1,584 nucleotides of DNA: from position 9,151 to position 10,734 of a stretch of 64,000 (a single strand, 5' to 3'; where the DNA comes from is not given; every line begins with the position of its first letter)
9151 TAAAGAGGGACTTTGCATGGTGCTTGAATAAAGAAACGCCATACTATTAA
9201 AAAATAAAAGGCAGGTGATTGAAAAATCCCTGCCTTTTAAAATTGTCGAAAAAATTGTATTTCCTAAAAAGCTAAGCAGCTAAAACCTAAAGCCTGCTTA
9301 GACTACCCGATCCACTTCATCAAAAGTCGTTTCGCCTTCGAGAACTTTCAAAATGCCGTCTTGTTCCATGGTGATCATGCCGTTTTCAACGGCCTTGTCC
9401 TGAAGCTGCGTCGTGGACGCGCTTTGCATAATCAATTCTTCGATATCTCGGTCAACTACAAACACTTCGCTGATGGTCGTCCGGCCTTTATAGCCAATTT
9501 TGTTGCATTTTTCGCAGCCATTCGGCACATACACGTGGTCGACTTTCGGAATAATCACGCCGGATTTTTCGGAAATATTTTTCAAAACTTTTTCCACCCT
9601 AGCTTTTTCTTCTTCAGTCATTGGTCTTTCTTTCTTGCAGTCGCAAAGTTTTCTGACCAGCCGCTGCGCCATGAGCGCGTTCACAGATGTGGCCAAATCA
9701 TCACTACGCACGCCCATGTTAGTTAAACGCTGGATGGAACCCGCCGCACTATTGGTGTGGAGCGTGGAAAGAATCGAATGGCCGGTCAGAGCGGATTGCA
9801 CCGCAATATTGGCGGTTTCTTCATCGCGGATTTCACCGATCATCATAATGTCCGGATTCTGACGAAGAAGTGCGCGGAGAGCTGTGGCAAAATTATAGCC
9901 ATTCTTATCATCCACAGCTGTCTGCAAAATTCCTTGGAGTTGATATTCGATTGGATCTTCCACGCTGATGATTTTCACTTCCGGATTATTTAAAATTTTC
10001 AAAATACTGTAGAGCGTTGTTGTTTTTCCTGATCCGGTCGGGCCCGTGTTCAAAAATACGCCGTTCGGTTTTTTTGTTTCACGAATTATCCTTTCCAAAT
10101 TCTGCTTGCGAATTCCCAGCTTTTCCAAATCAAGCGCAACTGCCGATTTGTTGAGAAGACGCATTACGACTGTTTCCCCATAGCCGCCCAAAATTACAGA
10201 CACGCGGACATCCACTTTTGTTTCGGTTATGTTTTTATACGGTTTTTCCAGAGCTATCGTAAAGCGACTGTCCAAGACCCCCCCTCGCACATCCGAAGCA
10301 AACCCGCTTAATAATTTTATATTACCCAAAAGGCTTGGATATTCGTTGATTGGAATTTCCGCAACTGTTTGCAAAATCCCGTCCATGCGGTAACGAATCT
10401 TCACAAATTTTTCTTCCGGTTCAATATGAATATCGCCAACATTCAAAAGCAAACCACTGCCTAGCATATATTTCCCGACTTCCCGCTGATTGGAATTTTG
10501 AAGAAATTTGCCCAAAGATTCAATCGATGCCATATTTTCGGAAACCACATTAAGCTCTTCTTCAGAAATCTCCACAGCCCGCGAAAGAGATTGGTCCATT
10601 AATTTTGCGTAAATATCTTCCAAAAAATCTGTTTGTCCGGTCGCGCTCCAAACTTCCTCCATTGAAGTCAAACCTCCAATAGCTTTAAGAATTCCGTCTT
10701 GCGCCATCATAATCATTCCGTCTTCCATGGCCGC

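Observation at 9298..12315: Orphan 1005-aa protein made of two complete PilB/GspE ATPase units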

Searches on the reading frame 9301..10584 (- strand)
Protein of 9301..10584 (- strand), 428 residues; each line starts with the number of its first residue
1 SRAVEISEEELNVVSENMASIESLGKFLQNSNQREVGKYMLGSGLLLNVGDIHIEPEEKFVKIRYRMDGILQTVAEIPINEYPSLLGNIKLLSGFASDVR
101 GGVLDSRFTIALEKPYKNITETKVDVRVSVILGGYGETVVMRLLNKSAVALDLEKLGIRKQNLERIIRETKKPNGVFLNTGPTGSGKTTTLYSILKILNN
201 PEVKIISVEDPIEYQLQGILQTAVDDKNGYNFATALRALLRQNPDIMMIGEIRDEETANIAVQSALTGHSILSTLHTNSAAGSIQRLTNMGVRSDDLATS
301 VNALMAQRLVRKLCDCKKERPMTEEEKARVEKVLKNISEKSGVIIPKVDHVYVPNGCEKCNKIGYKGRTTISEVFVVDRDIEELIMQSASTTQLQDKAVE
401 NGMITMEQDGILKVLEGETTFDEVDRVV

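Call 68: search_solved_structures(query=window:9301-10584:-, max_evalue=1e-60, show_alignments=3)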
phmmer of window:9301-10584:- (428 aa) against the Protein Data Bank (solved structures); distinct sequences matched with E-value up to 1e-60: 12.
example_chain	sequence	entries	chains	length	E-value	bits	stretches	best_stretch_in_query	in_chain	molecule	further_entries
4pht_A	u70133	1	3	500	8.4e-84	284.9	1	38-427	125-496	General secretory pathway protein E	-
3jc8_Ba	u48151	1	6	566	4.6e-82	279.2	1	9-424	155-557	Type IV-A pilus assembly ATPase PilB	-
1p9r_A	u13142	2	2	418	9e-82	278.2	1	39-426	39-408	General secretion pathway protein E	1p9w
4kss_A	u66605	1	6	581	1.1e-81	277.9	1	39-427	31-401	Type II secretion system protein E, hemolysin-coregulated protein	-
4ksr_A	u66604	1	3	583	1.1e-81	277.9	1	39-427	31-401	Type II secretion system protein E, Hemolysin-coregulated protein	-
5tsg_B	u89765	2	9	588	4e-80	272.8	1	16-427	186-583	Type IV pilus biogenesis ATPase PilB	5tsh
6olj_C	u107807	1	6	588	6.4e-80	272.1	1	16-427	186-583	Type IV pilus biogenesis ATPase PilB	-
5oiu_A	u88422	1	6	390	7.4e-80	271.9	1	35-424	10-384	Type IV pilus assembly protein PilF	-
5it5_F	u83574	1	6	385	1.2e-79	271.2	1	38-424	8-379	ATP binding motif-containing protein PilF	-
6ejf_A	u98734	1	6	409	1.5e-79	270.9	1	38-424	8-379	Type IV pilus assembly protein PilF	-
6f8l_G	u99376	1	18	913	5.5e-79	269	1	31-424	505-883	Type IV pilus assembly protein PilF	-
5zfr_A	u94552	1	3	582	8.9e-79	268.4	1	9-427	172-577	Type IV pilus biogenesis ATPase PilB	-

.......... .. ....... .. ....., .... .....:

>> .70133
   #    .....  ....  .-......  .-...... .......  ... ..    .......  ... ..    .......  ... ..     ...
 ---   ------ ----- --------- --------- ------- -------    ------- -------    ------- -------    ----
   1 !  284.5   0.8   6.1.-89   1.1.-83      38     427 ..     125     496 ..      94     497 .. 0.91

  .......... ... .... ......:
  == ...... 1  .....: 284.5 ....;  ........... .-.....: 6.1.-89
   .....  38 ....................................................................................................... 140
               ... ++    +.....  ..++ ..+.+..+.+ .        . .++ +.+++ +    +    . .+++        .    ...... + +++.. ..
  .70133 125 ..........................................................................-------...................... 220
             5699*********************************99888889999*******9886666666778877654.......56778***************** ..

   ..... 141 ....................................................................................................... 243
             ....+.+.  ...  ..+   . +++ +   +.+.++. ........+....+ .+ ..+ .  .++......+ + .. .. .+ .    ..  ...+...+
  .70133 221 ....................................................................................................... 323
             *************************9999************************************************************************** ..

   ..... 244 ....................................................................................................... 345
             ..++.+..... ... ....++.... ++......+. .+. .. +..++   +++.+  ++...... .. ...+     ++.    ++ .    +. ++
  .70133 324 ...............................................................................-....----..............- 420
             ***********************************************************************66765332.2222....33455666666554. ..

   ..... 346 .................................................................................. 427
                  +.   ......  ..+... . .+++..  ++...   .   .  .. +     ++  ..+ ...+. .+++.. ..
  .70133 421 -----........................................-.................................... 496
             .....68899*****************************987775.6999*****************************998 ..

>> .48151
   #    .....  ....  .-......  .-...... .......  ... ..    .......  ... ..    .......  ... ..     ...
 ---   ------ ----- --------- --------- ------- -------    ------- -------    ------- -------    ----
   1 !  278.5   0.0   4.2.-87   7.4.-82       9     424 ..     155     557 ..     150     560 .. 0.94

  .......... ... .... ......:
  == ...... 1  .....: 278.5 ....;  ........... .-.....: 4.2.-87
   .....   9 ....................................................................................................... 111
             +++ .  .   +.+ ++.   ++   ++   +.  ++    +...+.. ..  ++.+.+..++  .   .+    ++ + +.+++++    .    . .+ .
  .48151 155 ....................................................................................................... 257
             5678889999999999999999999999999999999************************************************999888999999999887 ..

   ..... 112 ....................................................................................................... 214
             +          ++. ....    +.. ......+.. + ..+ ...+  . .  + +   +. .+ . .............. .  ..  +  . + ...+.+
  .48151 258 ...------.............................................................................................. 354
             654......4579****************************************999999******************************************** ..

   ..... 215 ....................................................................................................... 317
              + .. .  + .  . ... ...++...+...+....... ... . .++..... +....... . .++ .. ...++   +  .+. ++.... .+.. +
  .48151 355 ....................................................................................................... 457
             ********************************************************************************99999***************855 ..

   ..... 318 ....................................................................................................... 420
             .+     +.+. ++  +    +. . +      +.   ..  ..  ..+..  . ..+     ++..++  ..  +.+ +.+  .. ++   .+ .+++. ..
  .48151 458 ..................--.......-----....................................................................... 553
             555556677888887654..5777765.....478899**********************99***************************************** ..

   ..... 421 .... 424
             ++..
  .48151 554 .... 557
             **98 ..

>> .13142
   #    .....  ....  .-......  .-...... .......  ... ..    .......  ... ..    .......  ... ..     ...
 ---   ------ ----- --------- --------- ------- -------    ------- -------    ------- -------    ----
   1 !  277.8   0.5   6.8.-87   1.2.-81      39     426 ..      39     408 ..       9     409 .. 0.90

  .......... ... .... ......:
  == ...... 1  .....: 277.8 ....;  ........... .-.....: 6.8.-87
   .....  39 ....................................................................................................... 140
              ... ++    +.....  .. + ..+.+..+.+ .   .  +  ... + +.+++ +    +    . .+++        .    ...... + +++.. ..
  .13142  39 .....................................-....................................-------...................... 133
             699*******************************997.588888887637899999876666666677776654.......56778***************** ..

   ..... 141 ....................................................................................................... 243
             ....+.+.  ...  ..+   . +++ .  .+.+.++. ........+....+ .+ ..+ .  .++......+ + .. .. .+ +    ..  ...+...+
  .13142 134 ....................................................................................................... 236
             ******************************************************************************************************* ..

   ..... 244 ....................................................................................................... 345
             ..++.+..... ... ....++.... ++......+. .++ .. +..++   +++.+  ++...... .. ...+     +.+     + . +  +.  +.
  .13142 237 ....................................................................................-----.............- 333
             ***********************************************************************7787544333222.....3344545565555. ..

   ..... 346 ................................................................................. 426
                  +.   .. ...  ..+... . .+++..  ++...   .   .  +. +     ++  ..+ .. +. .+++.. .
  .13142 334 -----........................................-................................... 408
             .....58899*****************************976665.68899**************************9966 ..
